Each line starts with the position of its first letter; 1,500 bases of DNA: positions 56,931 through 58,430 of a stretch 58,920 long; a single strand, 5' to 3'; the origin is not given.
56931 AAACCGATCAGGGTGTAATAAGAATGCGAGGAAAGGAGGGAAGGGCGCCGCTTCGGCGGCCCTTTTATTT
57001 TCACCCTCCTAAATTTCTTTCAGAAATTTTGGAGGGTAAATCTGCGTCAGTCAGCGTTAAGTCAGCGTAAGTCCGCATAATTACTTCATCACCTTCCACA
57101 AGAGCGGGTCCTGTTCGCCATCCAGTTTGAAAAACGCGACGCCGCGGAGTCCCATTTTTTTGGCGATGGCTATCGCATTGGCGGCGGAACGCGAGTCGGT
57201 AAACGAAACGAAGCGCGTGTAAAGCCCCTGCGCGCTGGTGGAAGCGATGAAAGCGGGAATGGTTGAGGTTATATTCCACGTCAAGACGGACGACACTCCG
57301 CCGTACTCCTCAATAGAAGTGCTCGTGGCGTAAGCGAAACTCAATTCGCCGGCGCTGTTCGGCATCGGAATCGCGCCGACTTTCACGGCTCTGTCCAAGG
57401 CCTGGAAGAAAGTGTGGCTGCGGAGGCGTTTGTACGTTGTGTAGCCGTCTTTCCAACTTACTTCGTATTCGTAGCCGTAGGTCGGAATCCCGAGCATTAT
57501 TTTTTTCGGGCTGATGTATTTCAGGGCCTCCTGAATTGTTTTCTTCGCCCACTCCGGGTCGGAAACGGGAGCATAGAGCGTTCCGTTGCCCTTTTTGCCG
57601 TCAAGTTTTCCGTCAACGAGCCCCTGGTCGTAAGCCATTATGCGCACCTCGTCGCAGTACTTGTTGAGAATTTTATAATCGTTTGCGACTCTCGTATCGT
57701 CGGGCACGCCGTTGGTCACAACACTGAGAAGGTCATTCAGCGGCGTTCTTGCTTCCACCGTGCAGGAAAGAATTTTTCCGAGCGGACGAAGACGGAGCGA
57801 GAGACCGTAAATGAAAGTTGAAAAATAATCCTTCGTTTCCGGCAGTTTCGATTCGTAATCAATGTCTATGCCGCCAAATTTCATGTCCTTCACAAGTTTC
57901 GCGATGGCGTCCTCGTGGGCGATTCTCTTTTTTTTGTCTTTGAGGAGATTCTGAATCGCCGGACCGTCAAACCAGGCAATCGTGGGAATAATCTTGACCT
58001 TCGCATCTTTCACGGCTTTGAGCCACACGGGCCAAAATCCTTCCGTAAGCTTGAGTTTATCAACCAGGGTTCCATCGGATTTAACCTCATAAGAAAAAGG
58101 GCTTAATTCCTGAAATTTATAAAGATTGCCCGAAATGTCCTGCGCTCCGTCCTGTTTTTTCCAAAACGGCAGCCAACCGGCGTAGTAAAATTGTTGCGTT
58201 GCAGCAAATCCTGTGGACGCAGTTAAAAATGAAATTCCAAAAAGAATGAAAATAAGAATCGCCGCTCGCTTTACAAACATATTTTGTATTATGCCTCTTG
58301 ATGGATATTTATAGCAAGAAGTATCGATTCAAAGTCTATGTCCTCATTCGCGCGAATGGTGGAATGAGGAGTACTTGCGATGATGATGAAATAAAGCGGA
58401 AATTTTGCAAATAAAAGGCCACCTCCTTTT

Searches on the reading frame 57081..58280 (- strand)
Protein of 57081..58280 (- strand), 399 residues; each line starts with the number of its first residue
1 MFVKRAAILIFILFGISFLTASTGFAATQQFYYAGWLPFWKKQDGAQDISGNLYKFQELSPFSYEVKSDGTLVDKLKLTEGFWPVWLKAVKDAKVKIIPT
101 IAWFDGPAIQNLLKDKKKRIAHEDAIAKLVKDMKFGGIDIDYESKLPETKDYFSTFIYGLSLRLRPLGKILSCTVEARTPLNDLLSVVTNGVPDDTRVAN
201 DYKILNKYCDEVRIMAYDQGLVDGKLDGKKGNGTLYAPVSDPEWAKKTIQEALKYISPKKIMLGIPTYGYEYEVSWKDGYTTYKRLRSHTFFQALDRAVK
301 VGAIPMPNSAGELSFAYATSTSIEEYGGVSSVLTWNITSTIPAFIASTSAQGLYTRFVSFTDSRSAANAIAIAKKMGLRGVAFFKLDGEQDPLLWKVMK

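Call 31: search_protein_families(library=pfam, proteins=[window:57081-58280:-], max_evalue=0.001)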
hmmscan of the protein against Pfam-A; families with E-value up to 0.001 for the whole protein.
window:57081-58280:- (399 aa): 1 family
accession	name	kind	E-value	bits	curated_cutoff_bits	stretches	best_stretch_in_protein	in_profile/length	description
PF00704.34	Glyco_hydro_18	-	9.1e-23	81.8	29.6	1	88-387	57-315/317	Glycosyl hydrolases family 18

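Call 34: find_encoding_contigs(protein=window:57081-58280:-, flank=10000, max_places=6)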
Protein window:57081-58280:- (399 aa): 1 contig read that carries it; 1 place shown.
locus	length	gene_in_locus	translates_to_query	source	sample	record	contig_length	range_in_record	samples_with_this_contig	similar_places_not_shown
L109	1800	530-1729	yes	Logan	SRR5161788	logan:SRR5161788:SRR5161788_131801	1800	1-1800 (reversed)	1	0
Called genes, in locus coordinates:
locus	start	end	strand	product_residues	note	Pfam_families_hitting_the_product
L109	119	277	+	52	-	-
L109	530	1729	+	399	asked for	PF00704:Glyco_hydro_18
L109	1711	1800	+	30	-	?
